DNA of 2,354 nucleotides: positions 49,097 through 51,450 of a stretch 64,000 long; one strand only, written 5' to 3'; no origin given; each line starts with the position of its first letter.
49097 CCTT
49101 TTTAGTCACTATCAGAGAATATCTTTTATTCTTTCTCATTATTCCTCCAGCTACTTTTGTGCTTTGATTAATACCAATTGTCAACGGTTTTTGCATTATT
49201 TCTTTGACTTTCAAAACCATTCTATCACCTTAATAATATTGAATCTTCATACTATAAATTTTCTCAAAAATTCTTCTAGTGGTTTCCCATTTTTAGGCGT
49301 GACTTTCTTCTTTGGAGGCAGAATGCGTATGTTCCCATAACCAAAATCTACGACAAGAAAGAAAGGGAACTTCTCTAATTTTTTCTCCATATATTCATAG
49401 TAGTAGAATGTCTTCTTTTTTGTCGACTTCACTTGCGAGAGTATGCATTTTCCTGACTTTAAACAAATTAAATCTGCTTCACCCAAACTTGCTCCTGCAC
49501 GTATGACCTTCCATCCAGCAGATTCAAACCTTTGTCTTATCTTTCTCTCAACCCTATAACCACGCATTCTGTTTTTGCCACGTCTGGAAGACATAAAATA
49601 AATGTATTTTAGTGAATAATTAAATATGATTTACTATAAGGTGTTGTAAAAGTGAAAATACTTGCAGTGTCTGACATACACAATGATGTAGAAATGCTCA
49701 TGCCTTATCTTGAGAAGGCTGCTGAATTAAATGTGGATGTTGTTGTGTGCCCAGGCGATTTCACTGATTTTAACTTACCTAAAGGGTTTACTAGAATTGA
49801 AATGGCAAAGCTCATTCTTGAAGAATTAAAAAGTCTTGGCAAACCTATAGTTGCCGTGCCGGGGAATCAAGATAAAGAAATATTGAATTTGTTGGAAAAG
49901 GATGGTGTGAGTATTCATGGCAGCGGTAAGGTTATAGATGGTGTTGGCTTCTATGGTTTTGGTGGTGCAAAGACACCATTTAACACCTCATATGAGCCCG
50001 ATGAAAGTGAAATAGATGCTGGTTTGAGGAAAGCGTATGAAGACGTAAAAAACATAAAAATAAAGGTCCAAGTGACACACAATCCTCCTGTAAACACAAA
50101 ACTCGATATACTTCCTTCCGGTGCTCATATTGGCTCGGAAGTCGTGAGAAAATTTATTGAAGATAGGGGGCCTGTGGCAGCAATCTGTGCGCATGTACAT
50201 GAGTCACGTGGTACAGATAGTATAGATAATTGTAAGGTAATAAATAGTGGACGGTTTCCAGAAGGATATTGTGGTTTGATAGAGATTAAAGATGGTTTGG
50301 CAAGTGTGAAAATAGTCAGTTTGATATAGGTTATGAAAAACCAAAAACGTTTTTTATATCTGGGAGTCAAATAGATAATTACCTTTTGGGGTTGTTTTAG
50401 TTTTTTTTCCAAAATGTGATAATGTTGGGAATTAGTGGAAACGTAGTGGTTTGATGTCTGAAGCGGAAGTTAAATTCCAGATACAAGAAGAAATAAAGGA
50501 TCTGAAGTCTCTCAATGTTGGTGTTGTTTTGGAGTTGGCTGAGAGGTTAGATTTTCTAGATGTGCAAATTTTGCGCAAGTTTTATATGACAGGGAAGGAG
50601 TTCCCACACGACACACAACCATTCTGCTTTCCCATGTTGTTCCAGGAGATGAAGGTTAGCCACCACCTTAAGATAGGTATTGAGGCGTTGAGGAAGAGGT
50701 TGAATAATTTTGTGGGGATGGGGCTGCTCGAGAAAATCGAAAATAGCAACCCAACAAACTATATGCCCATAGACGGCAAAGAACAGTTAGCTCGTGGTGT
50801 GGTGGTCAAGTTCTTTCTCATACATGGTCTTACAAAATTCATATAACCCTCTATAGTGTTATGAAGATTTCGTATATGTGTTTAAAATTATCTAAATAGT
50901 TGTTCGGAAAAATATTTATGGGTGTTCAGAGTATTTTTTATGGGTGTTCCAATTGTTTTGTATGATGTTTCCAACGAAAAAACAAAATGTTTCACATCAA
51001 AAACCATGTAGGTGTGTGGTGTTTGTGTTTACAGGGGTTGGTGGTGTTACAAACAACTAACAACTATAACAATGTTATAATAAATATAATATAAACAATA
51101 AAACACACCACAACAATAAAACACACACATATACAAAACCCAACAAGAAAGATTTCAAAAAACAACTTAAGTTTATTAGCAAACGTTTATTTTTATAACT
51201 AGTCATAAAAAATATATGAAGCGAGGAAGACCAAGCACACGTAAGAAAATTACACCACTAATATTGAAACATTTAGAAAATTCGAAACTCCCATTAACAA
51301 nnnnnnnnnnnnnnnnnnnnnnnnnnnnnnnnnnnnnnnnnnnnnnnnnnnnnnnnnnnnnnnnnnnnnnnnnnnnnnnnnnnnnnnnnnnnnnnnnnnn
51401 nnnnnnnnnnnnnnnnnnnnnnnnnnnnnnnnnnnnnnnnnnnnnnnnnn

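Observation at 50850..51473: Structured repeat region and small wHTH gene heading the DP1-like/polB cluster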

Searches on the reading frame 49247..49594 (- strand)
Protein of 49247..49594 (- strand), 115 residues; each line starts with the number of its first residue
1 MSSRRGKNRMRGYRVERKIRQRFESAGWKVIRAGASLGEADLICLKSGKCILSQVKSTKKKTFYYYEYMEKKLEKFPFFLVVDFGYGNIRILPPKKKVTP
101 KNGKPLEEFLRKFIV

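Call 8: search_protein_families(library=pfam, proteins=[window:49247-49594:-], max_evalue=0.01)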
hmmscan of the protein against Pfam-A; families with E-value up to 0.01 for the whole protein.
window:49247-49594:- (115 aa): 1 family
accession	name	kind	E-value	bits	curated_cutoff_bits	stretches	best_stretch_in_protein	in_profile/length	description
PF01870.24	Hjc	-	6.3e-08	32.9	21.1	1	15-72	2-63/93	Archaeal holliday junction resolvase (hjc)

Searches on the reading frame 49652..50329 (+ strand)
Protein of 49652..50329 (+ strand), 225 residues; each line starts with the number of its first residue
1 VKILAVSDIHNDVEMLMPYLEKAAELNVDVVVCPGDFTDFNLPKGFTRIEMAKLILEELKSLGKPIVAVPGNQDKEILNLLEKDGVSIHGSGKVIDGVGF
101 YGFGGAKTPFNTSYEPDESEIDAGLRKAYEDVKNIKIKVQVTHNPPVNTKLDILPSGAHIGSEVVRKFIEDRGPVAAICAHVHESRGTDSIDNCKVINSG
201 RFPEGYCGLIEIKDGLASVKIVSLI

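Call 8: search_protein_families(library=pfam, proteins=[window:49652-50329:+], max_evalue=0.01)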
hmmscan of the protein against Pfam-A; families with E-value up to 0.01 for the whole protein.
window:49652-50329:+ (225 aa): 3 families
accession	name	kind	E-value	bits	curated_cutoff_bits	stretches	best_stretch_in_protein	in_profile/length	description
PF00149.33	Metallophos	-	1.5e-17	65.1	21.5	1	1-184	1-190/191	Calcineurin-like phosphoesterase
PF14582.11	Metallophos_3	-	1.1e-13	51.6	28.2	1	2-214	7-251/259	Metallophosphoesterase, calcineurin superfamily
PF12850.12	Metallophos_2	-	2.3e-10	41.1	27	1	1-201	1-134/154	Calcineurin-like phosphoesterase superfamily domain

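Call 9: search_protein_families(library=ncbifam, proteins=[window:49652-50329:+], max_evalue=0.01)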
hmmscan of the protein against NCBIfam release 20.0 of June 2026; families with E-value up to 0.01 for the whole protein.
window:49652-50329:+ (225 aa): 4 families
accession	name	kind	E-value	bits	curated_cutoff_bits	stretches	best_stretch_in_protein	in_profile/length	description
TIGR00040.1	yfcE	subfamily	4e-08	33.5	56.25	1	1-83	1-71/158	YfcE family phosphodiesterase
NF006988.0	PRK09453.1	equivalog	1.8e-05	24.7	117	1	1-77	1-77/183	phosphodiesterase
NF008460.0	PRK11340.1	equivalog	3.6e-05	23.3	188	1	1-77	50-126/271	phosphodiesterase YaeI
TIGR00619.1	sbcd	subfamily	0.0015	18.4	77.65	1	6-76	18-88/252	exonuclease subunit SbcD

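Call 109: search_solved_structures(query=window:49652-50326:+, max_evalue=0.01)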
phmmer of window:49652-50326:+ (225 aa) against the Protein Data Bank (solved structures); distinct sequences matched with E-value up to 0.01: 1.
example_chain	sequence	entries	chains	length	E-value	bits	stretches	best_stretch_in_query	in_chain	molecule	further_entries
2yvt_A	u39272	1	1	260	1.4e-05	28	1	138-212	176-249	Hypothetical protein aq_1956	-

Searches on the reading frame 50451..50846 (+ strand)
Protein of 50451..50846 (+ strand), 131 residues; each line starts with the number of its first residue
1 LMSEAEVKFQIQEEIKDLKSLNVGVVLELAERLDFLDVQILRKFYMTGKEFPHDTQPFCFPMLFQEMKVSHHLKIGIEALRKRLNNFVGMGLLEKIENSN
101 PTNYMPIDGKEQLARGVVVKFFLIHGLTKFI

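Call 8: search_protein_families(library=pfam, proteins=[window:50451-50846:+], max_evalue=0.01)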
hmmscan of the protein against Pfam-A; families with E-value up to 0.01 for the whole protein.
window:50451-50846:+ (131 aa): 0 families

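Call 9: search_protein_families(library=ncbifam, proteins=[window:50451-50846:+], max_evalue=0.01)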
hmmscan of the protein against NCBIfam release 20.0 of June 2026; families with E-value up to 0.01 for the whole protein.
window:50451-50846:+ (131 aa): 0 families

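Call 33: find_homologous_proteins(query=window:50451-50843:+, max_evalue=0.001)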
Query window:50451-50843:+ (131 aa): 303 proteins with E <= 0.001 among 327 candidates; the best 120 are listed.
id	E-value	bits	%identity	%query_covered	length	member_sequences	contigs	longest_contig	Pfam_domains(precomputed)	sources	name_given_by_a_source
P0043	1.8e-74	266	94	99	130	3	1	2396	-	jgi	-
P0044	3.7e-63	229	78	99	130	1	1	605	-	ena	-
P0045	6.6e-62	225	76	99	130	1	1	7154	-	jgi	jgi:hypothetical protein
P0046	4.9e-60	219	75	99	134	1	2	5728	-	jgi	jgi:hypothetical protein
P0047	2.6e-59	217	73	99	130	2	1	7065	-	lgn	-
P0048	4.4e-58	213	72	99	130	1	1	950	-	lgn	-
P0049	1.5e-56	208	70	99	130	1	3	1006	-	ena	-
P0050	1.5e-56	208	71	99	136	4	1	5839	-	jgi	-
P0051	5.5e-56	206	68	99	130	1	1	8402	-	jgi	jgi:hypothetical protein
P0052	1.5e-54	201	69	96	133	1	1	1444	-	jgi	jgi:hypothetical protein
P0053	3.8e-53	197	67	96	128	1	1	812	-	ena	-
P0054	4.4e-53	196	77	81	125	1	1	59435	-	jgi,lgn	-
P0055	2.5e-51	191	69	99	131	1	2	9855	-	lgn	-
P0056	1.6e-50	188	69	99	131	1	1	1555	-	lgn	-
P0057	3.5e-50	187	75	81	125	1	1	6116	-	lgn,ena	-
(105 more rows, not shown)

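Call 38: search_solved_structures(query=A3, max_evalue=10)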
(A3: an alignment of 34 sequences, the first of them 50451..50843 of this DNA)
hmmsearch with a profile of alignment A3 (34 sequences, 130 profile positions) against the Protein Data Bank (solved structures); distinct sequences matched with E-value up to 10: 4.
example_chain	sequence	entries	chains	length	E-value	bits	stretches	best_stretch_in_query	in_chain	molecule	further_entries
4gcv_A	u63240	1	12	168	0.57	13.3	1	69-120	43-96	Putative transcription protein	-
2g9w_A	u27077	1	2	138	0.69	13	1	80-118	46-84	conserved hypothetical protein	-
2kap_A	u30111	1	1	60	1.1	12.4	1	50-92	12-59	Rho GTPase-activating protein 7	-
2dky_A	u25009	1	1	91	1.6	11.8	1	50-93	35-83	Rho-GTPase-activating protein 7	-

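Call 43: predict_structure(alignment_id=A3)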
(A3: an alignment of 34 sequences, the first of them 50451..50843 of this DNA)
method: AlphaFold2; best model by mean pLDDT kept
length: 131 residues; sequences in the alignment: 34
mean_pLDDT: 80.5   pTM: 0.71
mean pLDDT of the five models: 80.5, 78.8, 76.6, 76.6, 76.2
residues with pLDDT >= 90: 39; 70-90: 61; 50-70: 27; < 50: 4
segments of 3 or more residues with pLDDT < 50: none
pLDDT, mean of each block of 10 residues (from residue 1): 53 54 82 91 78 73 86 88 94 89 89 90 82 61
secondary structure, 60 per line:
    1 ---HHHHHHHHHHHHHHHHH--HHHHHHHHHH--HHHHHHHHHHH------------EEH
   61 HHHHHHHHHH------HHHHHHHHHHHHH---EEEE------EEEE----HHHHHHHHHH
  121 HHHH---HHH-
elements in order: H4-20 H23-32 H35-45 H60-70 H77-89 E93-96 E103-106 H111-124

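Call 50: fold_search(model_id=the predicted structure, library=pdb)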
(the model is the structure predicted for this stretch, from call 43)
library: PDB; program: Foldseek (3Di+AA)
matches with E <= 10: 1217; with E <= 0.001: 0
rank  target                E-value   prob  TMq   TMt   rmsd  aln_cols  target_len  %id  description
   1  3gfi_A                2.5e-03  1.00  0.47  0.44  10.2       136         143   17  Crystal structure of ST1710 complexed with its promoter DNA (released 2009-08-25)
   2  2yr2_A                2.8e-03  1.00  0.47  0.44  10.3       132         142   19  Crystal Structure of the Hypothetical regulator from Sulfolobus tokodaii (released 2007-10-02)
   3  3gfl                  3.2e-03  1.00  0.47  0.44  10.1       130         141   18  Crystal structure of the ST1710 mutant (R90A) protein (released 2009-08-25)
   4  6qfd_A                3.4e-03  1.00  0.51  0.57   4.1       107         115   20  The complex structure of hsRosR-S4 (vng0258/RosR-S4) (released 2019-07-10)
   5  3gfm                  3.6e-03  1.00  0.47  0.44  10.1       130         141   18  Crystal structure of the ST1710 mutant (K91A) protein (released 2009-08-25)
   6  2gxg                  3.8e-03  1.00  0.46  0.44  10.1       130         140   18  Crystal structure of EmrR homolog from hyperthermophilic archaea Sulfolobus tokodaii strain7 (released 2007-03-20)
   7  3gfj                  4.3e-03  1.00  0.47  0.44  10.2       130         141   18  Crystal structure of the ST1710 mutant (R89A) protein (released 2009-08-25)
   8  6qh0_D                6.2e-03  1.00  0.51  0.57   3.8       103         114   22  The complex structure of hsRosR-S5 (VNG0258H/RosR-S5) (released 2019-07-10)
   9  2qww_B                6.5e-03  1.00  0.47  0.44  10.4       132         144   11  Crystal structure of multiple antibiotic-resistance repressor (MarR) (YP_013417.1) from Listeria monocytogenes 4b F236 (released 2007-08-21)
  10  2qww_F                7.8e-03  1.00  0.48  0.46  10.1       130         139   12  Crystal structure of multiple antibiotic-resistance repressor (MarR) (YP_013417.1) from Listeria monocytogenes 4b F236 (released 2007-08-21)
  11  2yr2_B                7.8e-03  1.00  0.47  0.44  10.2       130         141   18  Crystal Structure of the Hypothetical regulator from Sulfolobus tokodaii (released 2007-10-02)
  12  2qww_E                8.3e-03  1.00  0.48  0.45   9.9       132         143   14  Crystal structure of multiple antibiotic-resistance repressor (MarR) (YP_013417.1) from Listeria monocytogenes 4b F236 (released 2007-08-21)
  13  2rdp                  9.9e-03  1.00  0.47  0.44  10.2       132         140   11  The structure of a MarR family protein from Bacillus stearothermophilus (released 2007-11-13)
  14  6qfd_B                1.0e-02  1.00  0.52  0.57   3.9       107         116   20  The complex structure of hsRosR-S4 (vng0258/RosR-S4) (released 2019-07-10)
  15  2g9w_A                1.0e-02  1.00  0.48  0.52   6.7       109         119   16  Crystal Structure of Rv1846c, a Putative Transcriptional Regulatory Protein of Mycobacterium Tuberculosis (released 2007-03-13)
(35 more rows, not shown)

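Call 77: find_related_loci(query=A3, collection=viral_contigs, flank=5000)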
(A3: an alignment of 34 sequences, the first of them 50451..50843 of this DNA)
Query A3 (131 aa) in viral_contigs; peptide patterns used: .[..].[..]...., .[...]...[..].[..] (x = any residue, [..] = any of these).
89 stretches matched a pattern, but none encodes a relative of the query by tblastn (E <= 1e-3).

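Call 79: search_protein_families(library=pfam, proteins=[window:50451-50843:+], max_evalue=10)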
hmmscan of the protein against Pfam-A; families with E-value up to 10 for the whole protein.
window:50451-50843:+ (131 aa): 1 family
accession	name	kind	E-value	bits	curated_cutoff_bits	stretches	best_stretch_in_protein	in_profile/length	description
PF12934.12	FTO_CTD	-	0.17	12.2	27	1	50-81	138-169/170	FTO C-terminal domain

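Call 119: search_dna_similar(query=window:50454-50843:+, collection=plasmids, mode=protein, max_evalue=0.001)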
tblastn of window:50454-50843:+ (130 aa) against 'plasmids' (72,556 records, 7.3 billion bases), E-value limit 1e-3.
No match.

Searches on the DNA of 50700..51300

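Call 82: search_rna_families(source=window, start=50700, end=51300, threshold=evalue, max_evalue=1)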
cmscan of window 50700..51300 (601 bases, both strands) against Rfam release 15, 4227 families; matches with E-value up to 1: 1.
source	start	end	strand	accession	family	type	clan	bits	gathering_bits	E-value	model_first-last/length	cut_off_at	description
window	50897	51060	+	RF01295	SCARNA7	Gene; snRNA; snoRNA; scaRNA;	-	12.2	65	0.87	1-330/330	no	Small Cajal body-specific RNA 7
